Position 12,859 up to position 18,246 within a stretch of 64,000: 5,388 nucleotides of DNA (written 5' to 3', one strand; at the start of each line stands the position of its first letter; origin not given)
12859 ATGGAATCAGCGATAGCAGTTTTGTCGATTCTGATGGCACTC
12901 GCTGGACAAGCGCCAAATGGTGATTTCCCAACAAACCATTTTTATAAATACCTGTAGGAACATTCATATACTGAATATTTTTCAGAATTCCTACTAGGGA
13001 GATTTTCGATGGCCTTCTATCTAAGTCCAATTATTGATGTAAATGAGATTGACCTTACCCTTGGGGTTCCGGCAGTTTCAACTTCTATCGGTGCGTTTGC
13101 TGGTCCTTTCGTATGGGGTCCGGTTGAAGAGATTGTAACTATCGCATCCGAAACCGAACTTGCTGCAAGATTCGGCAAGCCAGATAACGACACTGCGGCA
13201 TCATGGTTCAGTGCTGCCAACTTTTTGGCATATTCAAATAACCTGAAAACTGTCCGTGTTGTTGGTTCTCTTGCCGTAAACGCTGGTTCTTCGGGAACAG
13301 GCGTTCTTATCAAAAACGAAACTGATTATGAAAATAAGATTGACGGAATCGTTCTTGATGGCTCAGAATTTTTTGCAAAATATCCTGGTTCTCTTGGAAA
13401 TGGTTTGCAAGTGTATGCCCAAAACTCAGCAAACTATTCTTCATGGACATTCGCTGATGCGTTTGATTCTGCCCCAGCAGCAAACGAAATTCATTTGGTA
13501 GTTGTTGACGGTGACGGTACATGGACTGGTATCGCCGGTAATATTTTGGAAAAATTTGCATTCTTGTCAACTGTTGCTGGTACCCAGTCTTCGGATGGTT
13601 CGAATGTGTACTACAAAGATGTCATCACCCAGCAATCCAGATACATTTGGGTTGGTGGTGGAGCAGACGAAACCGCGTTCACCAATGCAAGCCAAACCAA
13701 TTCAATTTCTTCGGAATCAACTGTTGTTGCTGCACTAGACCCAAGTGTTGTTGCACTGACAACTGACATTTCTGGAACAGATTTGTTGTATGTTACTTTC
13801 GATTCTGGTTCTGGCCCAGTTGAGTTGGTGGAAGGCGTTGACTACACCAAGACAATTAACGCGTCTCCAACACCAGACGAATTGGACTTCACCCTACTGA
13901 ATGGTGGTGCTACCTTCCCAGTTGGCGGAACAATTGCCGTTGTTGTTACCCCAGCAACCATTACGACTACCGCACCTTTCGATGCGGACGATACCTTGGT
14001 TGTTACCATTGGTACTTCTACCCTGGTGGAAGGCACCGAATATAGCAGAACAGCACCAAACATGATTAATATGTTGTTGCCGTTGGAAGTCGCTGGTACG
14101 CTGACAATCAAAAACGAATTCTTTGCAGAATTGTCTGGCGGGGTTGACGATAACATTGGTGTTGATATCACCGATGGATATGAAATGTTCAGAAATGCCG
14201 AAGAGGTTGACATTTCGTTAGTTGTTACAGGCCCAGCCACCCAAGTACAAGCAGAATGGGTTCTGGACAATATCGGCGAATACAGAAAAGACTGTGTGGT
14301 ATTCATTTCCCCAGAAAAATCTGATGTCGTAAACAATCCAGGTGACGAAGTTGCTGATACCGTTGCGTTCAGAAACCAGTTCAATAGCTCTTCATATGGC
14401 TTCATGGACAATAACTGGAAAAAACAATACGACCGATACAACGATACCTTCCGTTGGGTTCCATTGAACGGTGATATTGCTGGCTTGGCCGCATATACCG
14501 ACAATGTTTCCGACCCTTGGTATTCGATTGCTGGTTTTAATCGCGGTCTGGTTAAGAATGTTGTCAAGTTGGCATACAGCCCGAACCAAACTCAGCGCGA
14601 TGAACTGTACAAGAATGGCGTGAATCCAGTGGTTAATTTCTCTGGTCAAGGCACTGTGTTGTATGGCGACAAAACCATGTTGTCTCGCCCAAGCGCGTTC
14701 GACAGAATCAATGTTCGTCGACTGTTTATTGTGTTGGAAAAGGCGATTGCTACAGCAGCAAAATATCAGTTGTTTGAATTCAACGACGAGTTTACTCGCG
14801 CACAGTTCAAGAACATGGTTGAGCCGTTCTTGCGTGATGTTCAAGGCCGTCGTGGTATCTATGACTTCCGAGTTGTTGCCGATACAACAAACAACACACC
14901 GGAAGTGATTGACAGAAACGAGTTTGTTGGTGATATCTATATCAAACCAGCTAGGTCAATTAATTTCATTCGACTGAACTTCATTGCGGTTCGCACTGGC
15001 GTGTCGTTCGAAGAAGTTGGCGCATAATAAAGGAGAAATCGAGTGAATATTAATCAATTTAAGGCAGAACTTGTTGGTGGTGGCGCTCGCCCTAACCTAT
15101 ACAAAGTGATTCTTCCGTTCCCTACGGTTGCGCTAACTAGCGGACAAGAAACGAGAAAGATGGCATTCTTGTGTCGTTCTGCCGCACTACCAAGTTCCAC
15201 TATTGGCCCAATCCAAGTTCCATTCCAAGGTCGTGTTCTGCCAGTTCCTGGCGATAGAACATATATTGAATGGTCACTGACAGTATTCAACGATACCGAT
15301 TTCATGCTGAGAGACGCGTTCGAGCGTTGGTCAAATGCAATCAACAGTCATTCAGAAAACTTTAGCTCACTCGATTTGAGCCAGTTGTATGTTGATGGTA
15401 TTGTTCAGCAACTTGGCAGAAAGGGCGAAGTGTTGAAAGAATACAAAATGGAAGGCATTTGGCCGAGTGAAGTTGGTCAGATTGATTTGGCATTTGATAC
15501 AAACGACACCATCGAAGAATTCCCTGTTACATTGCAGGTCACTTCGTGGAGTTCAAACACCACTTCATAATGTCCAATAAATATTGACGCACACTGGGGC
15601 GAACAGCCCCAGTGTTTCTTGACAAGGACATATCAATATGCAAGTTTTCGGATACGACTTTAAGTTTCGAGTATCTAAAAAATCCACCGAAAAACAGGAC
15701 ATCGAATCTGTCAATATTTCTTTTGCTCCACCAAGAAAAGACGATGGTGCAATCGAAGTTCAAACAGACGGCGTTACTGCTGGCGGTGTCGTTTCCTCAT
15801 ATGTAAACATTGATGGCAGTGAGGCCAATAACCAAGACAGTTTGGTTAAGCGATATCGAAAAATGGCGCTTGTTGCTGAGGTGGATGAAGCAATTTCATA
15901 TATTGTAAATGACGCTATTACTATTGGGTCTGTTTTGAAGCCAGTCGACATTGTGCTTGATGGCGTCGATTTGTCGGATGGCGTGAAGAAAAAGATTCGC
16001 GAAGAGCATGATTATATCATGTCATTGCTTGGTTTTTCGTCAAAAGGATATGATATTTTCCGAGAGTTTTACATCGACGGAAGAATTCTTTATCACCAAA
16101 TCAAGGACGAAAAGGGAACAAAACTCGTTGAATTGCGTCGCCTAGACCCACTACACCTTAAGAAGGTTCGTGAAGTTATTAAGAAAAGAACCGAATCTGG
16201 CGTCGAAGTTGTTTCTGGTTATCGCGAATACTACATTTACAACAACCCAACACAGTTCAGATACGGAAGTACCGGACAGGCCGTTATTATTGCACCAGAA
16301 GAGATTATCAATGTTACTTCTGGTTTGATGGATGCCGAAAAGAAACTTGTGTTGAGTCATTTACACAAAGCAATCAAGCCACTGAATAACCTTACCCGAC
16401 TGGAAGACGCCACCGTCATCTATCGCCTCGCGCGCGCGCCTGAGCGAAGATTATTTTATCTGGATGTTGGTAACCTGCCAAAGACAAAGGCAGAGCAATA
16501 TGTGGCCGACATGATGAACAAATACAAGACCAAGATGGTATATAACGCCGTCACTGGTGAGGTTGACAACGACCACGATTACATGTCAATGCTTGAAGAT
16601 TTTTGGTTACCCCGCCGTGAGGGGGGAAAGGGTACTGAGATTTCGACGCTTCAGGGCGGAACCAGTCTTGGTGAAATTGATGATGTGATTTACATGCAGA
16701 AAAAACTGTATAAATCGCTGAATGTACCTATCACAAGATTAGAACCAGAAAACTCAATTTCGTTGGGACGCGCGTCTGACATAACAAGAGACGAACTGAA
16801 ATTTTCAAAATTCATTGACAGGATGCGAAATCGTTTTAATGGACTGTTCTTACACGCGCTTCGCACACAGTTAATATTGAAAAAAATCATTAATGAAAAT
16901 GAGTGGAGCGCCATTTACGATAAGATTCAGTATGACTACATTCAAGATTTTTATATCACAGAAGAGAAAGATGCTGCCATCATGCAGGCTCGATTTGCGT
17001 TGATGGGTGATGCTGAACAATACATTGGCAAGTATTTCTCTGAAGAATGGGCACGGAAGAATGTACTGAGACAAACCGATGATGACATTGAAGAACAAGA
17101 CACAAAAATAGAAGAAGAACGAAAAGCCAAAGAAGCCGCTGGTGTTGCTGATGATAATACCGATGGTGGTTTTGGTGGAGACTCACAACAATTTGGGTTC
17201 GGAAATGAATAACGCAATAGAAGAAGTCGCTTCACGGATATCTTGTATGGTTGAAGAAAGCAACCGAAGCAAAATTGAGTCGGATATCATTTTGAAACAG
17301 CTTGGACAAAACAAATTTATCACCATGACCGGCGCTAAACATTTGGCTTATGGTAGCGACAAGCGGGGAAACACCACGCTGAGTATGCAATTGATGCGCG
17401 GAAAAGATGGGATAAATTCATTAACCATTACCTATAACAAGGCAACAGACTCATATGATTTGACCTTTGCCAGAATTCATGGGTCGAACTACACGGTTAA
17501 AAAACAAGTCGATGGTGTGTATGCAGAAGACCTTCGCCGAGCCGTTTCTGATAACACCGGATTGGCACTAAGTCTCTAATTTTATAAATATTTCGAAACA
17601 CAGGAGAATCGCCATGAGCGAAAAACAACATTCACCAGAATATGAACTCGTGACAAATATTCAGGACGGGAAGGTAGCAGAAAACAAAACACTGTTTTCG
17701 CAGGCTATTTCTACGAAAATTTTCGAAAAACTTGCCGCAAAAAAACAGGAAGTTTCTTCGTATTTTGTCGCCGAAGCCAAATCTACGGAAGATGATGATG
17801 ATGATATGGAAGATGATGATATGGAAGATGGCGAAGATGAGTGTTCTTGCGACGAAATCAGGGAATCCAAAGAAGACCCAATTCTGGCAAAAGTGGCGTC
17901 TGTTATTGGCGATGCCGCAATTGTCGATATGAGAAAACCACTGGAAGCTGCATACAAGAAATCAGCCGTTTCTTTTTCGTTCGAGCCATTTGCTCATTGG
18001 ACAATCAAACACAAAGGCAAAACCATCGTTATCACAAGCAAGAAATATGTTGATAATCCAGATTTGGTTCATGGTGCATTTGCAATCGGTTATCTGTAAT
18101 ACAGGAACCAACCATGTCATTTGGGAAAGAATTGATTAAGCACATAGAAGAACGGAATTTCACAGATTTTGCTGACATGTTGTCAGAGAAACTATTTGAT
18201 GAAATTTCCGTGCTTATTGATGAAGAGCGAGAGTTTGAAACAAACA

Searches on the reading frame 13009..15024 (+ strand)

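Call 13: search_protein_families(library=phrogs, proteins=[window:13009-15024:+], max_evalue=0.00001)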
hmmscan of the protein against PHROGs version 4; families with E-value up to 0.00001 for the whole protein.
window:13009-15024:+ (672 aa): 7 families
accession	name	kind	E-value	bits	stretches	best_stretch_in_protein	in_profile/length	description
phrog_23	-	tail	4.6e-129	432.4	1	1-670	20-472/496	tail sheath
phrog_10581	-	tail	5.7e-46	158.3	1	494-656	733-905/915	tail sheath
phrog_38392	-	tail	1.3e-19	71.5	1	4-87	5-88/329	tail sheath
phrog_17610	-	tail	1e-15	57.6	1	482-662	921-1108/1135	tail sheath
phrog_34521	-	tail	5.5e-14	52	1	500-649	787-939/962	tail sheath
phrog_19666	-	tail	2.7e-07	30.4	1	447-609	772-935/985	tail sheath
phrog_20545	-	tail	4.5e-07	30.1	1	1-83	18-100/538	tail sheath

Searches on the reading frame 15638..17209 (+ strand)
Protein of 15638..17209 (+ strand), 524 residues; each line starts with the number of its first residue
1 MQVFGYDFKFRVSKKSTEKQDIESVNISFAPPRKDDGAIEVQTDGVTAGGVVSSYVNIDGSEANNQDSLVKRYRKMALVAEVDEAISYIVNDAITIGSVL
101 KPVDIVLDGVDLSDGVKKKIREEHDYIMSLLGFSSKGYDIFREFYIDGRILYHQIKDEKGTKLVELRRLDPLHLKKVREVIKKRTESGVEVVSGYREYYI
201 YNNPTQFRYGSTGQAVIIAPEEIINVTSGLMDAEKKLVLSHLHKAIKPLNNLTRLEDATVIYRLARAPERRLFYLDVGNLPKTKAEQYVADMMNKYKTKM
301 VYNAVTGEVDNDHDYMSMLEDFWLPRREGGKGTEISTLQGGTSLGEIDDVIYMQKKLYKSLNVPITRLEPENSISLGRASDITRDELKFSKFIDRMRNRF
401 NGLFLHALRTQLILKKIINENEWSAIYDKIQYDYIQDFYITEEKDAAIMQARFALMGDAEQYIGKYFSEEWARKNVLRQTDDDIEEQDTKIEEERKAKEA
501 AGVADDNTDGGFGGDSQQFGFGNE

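Call 96: search_protein_families(library=phrogs, proteins=[window:15638-17209:+], max_evalue=0.001)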
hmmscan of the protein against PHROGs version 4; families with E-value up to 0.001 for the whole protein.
window:15638-17209:+ (524 aa): 2 families
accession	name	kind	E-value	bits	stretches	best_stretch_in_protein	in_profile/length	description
phrog_213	-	head and packaging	1.4e-184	615.5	1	12-518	8-521/528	portal protein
phrog_23805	-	unknown function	0.00042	21.7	0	268-305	16-53/72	-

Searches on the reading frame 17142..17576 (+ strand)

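Call 96: search_protein_families(library=phrogs, proteins=[window:17142-17576:+], max_evalue=0.001)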
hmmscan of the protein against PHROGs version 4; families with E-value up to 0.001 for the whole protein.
window:17142-17576:+ (145 aa): 1 family
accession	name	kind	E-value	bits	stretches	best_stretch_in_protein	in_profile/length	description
phrog_9437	-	unknown function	1.2e-17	65.2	1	49-145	6-98/98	-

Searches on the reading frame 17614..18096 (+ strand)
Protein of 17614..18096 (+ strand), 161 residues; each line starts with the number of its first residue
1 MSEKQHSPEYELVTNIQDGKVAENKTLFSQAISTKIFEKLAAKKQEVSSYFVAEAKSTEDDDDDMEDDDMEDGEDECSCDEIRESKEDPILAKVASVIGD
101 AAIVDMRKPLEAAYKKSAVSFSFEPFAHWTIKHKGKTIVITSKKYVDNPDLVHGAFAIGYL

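Call 96: search_protein_families(library=phrogs, proteins=[window:17614-18096:+], max_evalue=0.001)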
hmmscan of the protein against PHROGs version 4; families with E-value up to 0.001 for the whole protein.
window:17614-18096:+ (161 aa): 1 family
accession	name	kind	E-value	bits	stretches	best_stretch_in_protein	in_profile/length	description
phrog_1064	-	head and packaging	6.1e-05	24.1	1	11-83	3-76/81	prohead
